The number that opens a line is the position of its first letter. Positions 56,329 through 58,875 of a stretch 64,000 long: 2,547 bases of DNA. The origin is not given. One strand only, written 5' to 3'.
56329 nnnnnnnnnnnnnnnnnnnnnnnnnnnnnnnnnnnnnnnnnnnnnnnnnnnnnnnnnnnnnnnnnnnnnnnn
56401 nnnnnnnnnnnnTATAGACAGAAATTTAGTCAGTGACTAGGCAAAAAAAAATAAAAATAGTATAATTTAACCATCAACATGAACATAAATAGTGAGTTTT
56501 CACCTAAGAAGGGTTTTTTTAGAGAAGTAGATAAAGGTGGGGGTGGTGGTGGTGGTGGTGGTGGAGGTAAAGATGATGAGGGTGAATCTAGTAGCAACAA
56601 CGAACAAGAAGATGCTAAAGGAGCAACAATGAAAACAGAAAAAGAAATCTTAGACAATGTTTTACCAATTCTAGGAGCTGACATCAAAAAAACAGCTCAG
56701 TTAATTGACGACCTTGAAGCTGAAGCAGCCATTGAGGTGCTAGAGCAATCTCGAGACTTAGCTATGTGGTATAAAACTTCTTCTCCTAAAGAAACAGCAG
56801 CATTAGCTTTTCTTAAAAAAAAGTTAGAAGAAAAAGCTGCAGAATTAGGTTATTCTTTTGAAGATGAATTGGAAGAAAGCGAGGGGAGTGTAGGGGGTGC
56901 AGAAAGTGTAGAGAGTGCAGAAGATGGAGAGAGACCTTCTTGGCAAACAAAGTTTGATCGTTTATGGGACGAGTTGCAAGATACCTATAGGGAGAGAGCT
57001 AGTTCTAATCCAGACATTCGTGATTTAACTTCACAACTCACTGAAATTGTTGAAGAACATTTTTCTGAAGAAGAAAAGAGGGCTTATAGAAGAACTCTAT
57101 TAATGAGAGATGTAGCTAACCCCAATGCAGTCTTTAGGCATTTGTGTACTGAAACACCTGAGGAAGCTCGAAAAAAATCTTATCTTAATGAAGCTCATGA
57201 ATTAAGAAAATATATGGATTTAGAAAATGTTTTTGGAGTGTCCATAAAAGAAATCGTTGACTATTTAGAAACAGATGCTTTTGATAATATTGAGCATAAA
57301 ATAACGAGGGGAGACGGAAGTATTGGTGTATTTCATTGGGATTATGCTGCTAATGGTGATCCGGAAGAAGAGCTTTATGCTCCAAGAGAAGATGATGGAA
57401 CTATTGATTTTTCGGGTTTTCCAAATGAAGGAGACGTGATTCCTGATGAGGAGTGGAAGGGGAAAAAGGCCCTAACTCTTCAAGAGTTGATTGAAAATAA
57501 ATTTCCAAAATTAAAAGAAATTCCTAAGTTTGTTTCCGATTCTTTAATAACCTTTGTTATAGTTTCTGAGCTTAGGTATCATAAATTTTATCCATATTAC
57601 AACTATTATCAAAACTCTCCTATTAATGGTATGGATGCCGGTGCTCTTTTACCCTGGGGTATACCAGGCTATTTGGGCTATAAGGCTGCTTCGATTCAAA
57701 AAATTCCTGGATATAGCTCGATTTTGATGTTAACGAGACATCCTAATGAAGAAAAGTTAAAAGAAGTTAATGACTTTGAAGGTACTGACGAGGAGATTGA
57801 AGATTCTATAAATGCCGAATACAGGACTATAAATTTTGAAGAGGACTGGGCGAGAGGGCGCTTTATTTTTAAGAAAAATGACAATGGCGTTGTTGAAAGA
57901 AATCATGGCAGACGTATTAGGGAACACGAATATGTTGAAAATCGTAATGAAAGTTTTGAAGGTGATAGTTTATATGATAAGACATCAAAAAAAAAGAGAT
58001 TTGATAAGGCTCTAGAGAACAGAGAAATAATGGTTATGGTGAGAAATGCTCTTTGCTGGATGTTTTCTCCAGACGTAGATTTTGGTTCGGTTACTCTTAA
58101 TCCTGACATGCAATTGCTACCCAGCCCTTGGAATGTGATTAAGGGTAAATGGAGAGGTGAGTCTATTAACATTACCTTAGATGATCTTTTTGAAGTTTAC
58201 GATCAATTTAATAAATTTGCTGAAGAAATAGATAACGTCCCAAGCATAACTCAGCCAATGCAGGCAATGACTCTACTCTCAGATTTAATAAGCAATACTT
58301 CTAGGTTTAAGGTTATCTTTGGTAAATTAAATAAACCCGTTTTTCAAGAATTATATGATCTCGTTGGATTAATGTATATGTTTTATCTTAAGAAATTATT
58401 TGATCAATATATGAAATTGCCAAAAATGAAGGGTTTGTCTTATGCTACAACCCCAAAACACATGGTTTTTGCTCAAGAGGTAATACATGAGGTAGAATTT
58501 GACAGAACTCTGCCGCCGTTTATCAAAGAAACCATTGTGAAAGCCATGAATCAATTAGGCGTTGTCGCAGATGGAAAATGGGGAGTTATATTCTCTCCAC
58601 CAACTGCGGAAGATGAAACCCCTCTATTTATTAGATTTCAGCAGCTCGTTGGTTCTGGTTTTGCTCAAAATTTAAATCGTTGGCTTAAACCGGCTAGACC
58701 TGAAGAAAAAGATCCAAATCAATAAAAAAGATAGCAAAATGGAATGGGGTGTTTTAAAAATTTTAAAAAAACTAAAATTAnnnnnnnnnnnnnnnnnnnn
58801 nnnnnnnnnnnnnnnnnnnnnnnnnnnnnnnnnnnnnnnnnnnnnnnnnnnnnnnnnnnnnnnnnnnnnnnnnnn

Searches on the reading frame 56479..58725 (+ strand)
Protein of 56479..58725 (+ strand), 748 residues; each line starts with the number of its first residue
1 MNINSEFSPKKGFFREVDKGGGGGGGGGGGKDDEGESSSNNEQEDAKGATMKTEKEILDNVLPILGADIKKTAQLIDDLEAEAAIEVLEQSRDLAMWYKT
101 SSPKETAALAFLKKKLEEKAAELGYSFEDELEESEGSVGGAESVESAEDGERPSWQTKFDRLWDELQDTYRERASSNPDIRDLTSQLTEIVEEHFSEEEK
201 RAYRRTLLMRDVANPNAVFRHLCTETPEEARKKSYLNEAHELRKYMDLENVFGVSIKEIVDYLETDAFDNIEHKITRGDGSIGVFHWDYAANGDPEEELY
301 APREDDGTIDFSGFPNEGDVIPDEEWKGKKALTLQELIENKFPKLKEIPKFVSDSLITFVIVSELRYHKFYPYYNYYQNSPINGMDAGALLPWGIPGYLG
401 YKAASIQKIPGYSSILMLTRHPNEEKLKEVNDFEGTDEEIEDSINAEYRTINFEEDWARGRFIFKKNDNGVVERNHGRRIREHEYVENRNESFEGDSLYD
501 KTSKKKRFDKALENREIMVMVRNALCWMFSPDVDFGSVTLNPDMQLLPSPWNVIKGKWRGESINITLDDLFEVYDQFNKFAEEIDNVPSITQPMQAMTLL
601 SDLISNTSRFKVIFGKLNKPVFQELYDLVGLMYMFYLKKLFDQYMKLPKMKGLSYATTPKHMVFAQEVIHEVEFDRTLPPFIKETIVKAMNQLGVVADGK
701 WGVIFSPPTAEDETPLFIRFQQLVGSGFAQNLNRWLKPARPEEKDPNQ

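Call 5: search_protein_families(library=pfam, proteins=[window:56479-58725:+], max_evalue=0.01)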
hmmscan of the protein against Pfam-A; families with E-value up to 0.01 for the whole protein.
window:56479-58725:+ (748 aa): 0 families

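Call 7: search_protein_families(library=ncbifam, proteins=[window:56479-58725:+], max_evalue=0.1)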
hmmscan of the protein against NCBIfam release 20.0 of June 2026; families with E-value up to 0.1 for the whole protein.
window:56479-58725:+ (748 aa): 2 families
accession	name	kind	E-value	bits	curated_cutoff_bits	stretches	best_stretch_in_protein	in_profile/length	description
NF033749.1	bact_hemeryth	subfamily_domain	0.084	13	84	0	163-201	26-64/129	bacteriohemerythrin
TIGR02481.1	hemeryth_dom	domain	0.087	12.9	51.75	0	163-200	24-60/126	hemerythrin domain-containing protein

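Call 70: search_solved_structures(query=window:56479-58725:+, max_evalue=1)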
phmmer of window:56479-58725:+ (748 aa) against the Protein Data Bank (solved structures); distinct sequences matched with E-value up to 1: 9.
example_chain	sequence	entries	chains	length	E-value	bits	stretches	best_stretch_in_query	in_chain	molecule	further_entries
2mtn_A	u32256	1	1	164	2e-05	26.3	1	21-119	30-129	Histone-lysine N-methyltransferase 2A, PC4 and SFRS1-interacting protein fusion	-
4fk7_A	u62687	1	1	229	0.1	14.1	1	318-384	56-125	Putative ADP-ribosyltransferase Certhrax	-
9uza_A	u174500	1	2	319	0.27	12.7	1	152-291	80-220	RNA-directed RNA polymerase L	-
9p1x_A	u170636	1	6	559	0.29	12.6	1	17-85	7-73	Nitrogenase protein alpha chain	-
9q50_A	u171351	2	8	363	0.37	12.2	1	15-43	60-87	Integrase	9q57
6put_A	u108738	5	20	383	0.4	12.1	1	15-43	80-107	Chimeric Sso7d and HIV-1 integrase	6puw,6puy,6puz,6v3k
5u1c_A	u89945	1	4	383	0.4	12.1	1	15-43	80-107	HIV-1 Integrase, Sso7d chimera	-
5m0j_D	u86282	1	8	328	0.43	12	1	19-75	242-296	SWI5-dependent HO expression protein 2,SWI5-dependent HO expression protein 3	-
8g2y_A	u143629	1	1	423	0.7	11.3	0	14-56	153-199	MiniG alpha s/q chimera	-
